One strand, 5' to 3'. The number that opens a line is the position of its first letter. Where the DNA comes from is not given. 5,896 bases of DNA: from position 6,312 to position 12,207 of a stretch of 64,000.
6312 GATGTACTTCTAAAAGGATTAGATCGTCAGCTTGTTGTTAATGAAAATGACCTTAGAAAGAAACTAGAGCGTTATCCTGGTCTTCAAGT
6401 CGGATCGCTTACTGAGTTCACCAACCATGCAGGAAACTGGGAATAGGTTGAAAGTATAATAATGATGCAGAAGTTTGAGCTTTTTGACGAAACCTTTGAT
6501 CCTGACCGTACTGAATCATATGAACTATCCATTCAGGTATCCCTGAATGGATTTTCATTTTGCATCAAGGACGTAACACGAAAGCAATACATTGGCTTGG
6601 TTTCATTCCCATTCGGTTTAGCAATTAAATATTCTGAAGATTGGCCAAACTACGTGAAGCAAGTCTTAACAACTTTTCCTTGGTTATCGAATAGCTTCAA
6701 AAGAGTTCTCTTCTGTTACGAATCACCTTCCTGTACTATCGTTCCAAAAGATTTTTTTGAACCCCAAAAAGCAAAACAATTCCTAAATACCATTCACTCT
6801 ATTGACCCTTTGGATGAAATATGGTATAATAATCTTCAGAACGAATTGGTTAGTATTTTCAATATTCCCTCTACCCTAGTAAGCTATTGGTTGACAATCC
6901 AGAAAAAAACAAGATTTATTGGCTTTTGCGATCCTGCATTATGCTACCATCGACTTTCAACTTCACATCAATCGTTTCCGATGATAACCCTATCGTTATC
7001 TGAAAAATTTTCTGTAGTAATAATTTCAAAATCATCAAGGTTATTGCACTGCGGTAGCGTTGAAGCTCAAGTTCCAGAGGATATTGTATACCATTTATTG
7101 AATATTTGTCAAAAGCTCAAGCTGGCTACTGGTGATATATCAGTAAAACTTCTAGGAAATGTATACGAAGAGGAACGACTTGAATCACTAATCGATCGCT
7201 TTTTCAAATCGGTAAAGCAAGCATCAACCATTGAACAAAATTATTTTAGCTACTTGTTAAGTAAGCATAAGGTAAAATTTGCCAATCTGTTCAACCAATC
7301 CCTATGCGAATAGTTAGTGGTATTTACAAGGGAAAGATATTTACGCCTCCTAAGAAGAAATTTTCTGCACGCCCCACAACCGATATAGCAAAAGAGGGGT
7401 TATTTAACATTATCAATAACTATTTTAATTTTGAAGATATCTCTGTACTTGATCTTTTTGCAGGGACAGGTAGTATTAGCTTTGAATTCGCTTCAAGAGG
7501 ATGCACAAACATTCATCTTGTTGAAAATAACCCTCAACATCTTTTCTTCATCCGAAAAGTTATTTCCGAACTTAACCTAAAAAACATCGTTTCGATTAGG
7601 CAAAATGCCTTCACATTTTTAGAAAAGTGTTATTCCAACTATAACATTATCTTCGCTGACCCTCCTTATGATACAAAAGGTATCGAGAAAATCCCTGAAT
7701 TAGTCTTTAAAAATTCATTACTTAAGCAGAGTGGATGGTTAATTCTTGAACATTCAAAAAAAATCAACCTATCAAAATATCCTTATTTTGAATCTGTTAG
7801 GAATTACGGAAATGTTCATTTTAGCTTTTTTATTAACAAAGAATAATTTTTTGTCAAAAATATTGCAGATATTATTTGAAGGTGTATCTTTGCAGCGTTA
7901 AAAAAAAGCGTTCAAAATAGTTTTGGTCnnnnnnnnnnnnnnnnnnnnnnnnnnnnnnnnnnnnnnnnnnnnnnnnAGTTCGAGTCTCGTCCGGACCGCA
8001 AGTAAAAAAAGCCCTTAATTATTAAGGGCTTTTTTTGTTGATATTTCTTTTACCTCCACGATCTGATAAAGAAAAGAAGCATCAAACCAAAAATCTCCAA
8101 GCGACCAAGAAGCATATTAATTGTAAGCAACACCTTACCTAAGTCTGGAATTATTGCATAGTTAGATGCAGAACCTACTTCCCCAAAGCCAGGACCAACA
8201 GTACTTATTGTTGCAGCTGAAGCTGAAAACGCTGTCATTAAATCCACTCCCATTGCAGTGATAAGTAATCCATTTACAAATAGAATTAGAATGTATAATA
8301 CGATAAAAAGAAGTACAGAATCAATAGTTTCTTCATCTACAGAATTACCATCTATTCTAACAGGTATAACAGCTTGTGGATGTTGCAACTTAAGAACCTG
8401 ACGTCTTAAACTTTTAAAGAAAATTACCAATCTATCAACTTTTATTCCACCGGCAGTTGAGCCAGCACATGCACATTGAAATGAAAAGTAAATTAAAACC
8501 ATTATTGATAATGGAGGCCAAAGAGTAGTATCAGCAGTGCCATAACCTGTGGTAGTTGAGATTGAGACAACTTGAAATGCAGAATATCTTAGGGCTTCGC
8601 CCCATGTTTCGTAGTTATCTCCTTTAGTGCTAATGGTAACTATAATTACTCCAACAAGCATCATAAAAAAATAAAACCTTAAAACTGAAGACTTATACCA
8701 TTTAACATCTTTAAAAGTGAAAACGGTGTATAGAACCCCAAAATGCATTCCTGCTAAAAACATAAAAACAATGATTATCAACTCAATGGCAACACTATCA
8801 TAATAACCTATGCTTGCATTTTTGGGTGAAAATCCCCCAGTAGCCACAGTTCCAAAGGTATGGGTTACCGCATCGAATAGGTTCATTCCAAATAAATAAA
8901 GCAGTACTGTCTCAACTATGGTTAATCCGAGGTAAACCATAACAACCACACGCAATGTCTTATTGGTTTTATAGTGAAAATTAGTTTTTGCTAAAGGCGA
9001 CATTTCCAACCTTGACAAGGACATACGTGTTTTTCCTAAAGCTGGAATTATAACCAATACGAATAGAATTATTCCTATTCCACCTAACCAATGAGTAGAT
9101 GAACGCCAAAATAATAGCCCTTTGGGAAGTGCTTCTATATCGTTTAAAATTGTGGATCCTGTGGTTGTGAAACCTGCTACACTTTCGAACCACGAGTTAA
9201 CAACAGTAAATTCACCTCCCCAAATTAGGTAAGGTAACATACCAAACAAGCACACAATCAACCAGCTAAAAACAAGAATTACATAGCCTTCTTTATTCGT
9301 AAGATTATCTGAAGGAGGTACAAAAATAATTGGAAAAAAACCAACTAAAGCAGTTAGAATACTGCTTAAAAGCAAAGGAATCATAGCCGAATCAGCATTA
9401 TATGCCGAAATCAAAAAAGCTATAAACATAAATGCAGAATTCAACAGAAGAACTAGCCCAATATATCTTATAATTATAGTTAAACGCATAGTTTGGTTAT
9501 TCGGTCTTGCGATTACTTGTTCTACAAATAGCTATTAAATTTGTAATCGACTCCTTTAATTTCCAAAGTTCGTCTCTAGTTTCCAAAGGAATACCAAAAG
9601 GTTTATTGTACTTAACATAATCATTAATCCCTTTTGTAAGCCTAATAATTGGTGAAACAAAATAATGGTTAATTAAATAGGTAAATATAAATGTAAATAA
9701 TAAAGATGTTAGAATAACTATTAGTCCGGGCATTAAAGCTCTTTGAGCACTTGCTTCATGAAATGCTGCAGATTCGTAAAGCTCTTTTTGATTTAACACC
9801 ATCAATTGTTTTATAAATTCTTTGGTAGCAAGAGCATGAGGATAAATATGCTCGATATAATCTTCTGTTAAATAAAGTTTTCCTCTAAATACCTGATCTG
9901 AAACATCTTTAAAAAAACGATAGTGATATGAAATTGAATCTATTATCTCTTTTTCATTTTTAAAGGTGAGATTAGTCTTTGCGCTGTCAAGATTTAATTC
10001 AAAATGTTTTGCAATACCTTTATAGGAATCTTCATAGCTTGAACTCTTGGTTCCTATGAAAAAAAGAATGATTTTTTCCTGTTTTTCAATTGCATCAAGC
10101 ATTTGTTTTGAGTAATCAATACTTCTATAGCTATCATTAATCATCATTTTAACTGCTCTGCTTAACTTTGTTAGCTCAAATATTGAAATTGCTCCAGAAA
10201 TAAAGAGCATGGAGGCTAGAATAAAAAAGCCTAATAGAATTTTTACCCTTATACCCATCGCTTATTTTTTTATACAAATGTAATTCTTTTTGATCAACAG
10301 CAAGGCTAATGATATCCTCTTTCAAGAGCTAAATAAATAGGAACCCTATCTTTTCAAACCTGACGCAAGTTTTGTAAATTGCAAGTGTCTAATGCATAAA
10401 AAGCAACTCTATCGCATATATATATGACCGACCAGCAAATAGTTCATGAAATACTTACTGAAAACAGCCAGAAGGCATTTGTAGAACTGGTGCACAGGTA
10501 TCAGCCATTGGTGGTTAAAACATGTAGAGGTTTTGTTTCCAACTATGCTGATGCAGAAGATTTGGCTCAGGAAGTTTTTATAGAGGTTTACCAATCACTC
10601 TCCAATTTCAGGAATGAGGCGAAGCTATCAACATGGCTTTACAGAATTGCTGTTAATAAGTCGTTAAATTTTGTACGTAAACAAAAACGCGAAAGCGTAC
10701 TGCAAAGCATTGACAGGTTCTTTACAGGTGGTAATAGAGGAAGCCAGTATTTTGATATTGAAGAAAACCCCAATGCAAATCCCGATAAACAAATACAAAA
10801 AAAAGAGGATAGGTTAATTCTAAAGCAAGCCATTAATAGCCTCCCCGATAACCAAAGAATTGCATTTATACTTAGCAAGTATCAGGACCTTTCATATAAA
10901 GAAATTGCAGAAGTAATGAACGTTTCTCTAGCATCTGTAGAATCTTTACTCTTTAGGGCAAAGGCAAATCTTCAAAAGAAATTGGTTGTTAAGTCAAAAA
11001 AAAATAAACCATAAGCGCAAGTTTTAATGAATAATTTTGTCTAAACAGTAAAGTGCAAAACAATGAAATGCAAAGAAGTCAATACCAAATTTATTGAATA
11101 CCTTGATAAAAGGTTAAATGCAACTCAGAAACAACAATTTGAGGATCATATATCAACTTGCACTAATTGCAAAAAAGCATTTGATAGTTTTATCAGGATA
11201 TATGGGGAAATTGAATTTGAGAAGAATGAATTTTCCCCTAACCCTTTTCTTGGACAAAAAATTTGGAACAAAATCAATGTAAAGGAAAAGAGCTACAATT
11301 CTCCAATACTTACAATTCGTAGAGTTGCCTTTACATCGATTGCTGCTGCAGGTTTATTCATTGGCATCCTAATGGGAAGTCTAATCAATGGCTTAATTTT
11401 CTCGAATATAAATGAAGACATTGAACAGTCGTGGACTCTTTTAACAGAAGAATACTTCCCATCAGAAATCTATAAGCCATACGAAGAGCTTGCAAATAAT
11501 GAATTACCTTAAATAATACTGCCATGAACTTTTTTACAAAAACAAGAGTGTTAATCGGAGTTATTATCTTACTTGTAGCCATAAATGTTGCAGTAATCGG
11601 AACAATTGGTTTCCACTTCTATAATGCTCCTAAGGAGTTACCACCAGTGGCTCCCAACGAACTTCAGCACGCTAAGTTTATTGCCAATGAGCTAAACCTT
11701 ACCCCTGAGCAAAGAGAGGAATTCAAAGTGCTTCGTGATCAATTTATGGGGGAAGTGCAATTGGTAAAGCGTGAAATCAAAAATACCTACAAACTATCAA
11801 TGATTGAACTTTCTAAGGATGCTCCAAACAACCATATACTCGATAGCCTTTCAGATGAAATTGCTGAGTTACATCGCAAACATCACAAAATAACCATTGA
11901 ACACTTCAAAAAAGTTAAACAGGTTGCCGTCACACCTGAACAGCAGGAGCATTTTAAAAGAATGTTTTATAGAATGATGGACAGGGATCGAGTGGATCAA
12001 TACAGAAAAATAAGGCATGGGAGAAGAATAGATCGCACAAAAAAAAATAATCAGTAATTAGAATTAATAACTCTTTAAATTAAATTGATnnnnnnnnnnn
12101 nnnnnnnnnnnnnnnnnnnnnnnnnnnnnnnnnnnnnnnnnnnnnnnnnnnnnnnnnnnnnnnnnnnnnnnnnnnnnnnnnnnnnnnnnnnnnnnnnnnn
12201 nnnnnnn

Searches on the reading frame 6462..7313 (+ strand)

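Call 64: search_protein_families(library=pfam, proteins=[window:6462-7313:+], max_evalue=0.000001)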
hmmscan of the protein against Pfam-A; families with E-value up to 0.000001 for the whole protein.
window:6462-7313:+ (283 aa): 1 family
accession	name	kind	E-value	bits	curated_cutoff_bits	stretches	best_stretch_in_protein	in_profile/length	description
PF12864.12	DUF3822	-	1.4e-37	129.6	24.9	1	9-251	1-241/241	Protein of unknown function (DUF3822)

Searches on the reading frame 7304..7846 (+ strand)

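Call 64: search_protein_families(library=pfam, proteins=[window:7304-7846:+], max_evalue=0.000001)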
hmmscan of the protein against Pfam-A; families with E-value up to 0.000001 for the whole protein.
window:7304-7846:+ (180 aa): 2 families
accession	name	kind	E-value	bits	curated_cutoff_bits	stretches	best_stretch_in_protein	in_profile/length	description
PF03602.21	Cons_hypoth95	-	4.2e-38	131.3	24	1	1-176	1-181/182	Conserved hypothetical protein 95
PF13847.12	Methyltransf_31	-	6.1e-08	32.9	27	1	45-152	4-113/145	Methyltransferase domain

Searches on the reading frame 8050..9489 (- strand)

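Call 59: search_protein_families(library=pfam, proteins=[window:8050-9489:-], max_evalue=0.00001)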
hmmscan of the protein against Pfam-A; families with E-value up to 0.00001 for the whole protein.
window:8050-9489:- (479 aa): 1 family
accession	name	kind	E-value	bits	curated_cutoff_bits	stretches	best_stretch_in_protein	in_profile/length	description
PF02386.22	TrkH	-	9.7e-62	209.5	27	1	64-475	31-492/502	Cation transport protein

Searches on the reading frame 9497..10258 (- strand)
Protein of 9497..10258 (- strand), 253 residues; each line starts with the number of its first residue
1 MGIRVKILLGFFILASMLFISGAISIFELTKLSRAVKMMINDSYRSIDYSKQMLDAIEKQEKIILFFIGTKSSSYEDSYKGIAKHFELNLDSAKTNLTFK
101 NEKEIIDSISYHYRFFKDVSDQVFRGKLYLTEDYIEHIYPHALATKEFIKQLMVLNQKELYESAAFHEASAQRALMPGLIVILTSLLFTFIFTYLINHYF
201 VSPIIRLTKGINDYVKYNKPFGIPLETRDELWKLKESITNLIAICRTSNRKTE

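Call 59: search_protein_families(library=pfam, proteins=[window:9497-10258:-], max_evalue=0.00001)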
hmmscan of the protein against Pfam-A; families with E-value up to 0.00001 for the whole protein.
window:9497-10258:- (253 aa): 1 family
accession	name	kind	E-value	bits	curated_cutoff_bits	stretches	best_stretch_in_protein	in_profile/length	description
PF12729.13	4HB_MCP_1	-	2.2e-06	27.8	27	1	1-123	2-128/181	Four helix bundle sensory module for signal transduction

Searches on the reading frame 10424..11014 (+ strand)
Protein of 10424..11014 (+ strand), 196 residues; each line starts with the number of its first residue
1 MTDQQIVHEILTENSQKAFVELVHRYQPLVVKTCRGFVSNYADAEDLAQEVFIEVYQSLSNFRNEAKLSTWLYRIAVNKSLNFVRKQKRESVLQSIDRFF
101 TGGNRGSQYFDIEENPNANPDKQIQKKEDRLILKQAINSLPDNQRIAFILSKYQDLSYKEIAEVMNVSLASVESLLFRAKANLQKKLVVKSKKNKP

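Call 58: search_protein_families(library=pfam, proteins=[window:10424-11014:+], max_evalue=0.00001)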
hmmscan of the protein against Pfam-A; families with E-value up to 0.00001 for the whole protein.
window:10424-11014:+ (196 aa): 3 families
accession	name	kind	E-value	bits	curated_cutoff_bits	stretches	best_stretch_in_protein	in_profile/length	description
PF04542.20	Sigma70_r2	-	1.3e-21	76.6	24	1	22-89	1-70/71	Sigma-70 region 2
PF08281.18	Sigma70_r4_2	-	1.3e-18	66.8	25.7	1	131-183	2-54/54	Sigma-70, region 4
PF04545.22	Sigma70_r4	-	1.1e-09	38.1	24.1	1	136-185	1-50/50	Sigma-70, region 4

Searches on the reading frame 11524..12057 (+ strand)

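Call 58: search_protein_families(library=pfam, proteins=[window:11524-12057:+], max_evalue=0.00001)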
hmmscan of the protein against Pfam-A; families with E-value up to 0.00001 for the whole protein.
window:11524-12057:+ (177 aa): 1 family
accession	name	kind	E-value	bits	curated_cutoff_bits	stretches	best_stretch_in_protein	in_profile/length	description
PF13801.11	Metal_resist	-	3.4e-07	30.9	29.2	1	17-133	2-116/125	Heavy-metal resistance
